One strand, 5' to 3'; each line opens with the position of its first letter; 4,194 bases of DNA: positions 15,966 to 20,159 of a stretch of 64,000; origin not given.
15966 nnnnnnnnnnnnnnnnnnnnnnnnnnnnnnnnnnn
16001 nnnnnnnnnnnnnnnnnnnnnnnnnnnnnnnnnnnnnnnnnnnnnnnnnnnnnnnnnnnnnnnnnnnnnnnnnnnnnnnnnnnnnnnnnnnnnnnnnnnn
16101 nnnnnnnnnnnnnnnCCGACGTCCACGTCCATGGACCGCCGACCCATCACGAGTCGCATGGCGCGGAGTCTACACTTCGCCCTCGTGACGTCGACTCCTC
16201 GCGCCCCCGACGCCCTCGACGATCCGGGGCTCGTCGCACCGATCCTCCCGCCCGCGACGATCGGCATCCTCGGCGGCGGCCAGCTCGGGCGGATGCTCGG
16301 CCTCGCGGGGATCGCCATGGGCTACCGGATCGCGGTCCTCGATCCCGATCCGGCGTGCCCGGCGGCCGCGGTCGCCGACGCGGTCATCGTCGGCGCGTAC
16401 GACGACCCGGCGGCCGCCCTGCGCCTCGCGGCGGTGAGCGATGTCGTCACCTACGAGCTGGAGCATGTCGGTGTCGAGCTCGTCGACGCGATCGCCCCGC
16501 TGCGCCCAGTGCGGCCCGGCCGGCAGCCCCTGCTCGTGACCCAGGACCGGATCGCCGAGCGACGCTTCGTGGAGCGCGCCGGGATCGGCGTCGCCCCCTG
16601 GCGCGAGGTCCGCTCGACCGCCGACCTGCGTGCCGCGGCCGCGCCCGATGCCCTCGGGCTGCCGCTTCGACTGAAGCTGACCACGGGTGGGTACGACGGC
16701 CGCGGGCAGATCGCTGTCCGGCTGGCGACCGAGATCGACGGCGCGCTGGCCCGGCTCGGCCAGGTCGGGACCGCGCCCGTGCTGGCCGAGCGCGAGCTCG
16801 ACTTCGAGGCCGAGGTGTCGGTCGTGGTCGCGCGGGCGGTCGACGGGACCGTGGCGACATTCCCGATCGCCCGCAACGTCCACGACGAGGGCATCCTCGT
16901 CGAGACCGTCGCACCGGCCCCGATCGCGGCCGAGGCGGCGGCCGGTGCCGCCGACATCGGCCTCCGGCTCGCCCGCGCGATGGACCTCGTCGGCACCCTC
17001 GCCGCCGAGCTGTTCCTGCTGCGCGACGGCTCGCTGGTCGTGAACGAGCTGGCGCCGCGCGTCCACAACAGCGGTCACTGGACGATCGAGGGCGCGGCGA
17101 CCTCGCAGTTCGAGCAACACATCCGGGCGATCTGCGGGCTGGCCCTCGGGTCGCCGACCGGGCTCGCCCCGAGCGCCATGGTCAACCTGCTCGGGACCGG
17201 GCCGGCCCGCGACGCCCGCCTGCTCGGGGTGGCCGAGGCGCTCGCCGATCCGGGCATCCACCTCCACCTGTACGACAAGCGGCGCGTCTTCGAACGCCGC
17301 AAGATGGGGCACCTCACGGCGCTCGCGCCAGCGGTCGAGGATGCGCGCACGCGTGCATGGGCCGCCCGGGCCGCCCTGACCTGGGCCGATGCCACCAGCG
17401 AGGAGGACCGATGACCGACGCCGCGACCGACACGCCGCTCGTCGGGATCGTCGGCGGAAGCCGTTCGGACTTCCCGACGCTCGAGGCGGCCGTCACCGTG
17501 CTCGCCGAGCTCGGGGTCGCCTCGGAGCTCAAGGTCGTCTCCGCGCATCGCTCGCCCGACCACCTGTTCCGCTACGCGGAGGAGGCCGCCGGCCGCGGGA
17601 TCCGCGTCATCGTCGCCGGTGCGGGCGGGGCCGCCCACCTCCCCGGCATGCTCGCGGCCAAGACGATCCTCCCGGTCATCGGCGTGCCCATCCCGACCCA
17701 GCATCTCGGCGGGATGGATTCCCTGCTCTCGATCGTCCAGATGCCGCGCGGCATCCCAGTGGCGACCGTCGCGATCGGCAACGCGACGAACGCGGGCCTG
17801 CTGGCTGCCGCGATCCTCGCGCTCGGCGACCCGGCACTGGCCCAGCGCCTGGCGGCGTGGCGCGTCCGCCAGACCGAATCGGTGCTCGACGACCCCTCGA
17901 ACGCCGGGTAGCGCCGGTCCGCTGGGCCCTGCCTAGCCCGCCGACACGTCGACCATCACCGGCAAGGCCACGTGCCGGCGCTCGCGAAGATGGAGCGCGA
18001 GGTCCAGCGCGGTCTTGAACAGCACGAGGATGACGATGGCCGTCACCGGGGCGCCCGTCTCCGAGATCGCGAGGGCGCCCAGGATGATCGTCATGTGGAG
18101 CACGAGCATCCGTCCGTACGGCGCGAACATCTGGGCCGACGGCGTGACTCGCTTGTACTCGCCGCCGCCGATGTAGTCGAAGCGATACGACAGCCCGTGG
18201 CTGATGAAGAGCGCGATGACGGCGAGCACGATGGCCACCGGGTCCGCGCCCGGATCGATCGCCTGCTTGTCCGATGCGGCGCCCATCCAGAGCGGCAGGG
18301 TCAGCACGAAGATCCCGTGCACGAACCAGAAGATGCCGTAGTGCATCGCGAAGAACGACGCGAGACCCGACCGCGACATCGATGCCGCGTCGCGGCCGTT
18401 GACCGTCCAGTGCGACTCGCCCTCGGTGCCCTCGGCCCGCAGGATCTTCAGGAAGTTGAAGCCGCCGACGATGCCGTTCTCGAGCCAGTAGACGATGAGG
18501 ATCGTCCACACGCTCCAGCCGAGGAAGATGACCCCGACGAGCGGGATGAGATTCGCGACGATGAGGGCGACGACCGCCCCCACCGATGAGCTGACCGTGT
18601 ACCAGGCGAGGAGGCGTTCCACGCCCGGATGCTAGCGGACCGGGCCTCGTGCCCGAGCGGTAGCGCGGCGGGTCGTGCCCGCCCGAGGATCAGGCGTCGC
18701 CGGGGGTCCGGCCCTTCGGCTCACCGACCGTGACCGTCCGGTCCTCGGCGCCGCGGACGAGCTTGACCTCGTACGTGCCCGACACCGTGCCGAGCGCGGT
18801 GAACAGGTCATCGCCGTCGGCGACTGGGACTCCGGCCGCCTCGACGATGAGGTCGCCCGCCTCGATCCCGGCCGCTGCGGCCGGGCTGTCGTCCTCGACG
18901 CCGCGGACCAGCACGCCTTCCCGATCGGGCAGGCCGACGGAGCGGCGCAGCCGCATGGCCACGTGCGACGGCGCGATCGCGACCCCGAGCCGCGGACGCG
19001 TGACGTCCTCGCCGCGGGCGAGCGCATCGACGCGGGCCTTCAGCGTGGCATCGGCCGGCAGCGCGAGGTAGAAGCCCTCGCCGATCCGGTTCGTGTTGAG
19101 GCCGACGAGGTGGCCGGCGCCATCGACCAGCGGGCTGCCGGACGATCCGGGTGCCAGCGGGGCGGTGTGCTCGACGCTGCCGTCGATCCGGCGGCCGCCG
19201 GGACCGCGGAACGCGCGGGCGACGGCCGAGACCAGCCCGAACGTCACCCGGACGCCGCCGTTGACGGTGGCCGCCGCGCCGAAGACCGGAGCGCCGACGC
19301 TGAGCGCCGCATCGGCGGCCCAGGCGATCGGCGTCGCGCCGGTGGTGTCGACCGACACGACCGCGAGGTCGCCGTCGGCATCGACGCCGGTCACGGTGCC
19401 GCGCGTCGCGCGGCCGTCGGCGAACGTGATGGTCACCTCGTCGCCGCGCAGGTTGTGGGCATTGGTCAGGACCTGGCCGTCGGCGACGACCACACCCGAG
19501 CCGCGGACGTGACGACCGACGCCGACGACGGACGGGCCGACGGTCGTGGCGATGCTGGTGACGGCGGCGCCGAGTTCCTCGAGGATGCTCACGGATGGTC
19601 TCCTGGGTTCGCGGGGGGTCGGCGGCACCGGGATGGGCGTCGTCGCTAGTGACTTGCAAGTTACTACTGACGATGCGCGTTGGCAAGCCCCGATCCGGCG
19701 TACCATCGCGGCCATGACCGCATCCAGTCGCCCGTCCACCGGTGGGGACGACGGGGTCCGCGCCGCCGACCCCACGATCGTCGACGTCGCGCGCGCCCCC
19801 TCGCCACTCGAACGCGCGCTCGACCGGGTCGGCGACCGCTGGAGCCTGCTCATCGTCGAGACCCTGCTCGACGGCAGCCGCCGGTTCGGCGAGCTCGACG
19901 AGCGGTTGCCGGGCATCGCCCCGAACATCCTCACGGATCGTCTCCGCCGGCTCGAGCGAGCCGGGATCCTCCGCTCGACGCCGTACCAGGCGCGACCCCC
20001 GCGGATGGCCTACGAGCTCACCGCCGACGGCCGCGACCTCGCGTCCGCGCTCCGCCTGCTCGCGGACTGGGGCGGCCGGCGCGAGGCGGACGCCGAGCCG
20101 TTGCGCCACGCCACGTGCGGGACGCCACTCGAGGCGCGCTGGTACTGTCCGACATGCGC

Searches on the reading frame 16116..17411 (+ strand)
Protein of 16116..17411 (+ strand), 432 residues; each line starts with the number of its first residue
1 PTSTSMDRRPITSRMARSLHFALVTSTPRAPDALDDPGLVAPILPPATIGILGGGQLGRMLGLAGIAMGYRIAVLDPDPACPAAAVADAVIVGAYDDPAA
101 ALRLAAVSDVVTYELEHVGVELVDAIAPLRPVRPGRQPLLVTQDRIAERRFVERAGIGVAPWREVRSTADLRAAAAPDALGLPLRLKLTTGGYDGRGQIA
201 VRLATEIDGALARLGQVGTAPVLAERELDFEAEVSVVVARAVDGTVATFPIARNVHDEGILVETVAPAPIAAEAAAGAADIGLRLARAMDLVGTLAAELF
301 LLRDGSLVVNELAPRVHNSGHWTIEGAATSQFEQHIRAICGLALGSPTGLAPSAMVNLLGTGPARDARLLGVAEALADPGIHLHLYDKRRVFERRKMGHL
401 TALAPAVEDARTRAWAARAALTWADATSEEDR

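Call 40: search_protein_families(library=pfam, proteins=[window:16116-17411:+], max_evalue=0.001)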
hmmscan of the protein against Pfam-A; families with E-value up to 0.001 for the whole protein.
window:16116-17411:+ (432 aa): 4 families
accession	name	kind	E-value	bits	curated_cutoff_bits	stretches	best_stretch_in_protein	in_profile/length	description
PF02222.28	ATP-grasp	-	1.7e-49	168.3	27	1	151-332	2-179/179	ATP-grasp domain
PF22660.2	RS_preATP-grasp-like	-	2.5e-27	95.6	27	1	47-143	2-98/98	Ribonucleotide synthetase preATP-grasp domain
PF17769.7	PurK_C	-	4.5e-14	52.3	22.6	1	353-412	1-55/56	Phosphoribosylaminoimidazole carboxylase C-terminal domain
PF21244.3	PurT_C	-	2.2e-07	30.7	26.7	1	357-419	5-66/68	PurT, C-terminal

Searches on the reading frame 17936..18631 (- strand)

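Call 40: search_protein_families(library=pfam, proteins=[window:17936-18631:-], max_evalue=0.001)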
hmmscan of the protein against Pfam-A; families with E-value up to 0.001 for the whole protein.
window:17936-18631:- (232 aa): 1 family
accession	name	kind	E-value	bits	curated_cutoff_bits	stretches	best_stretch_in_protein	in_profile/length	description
PF20108.4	DUF6498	-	2.7e-62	210.1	23.7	1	19-220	11-200/207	Family of unknown function (DUF6498)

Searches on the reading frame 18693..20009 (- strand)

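Call 53: search_protein_families(library=pfam, proteins=[window:18693-20009:-], max_evalue=0.001)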
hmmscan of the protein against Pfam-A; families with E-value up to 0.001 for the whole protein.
window:18693-20009:- (439 aa): 5 families
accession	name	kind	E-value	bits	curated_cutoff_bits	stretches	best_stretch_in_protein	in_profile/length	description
PF13365.12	Trypsin_2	-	1.4e-20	74.9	27.6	1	170-304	1-144/144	Trypsin-like peptidase domain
PF13180.12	PDZ_2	-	3.2e-09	37.4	27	1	350-428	12-78/80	PDZ domain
PF17820.7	PDZ_6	-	2.9e-08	33.8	27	1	368-405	2-39/54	PDZ domain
PF00595.29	PDZ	-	0.00018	22.3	23.2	1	361-399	20-60/81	PDZ domain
PF00089.32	Trypsin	-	0.00062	20.1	20.6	0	170-307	27-197/220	Trypsin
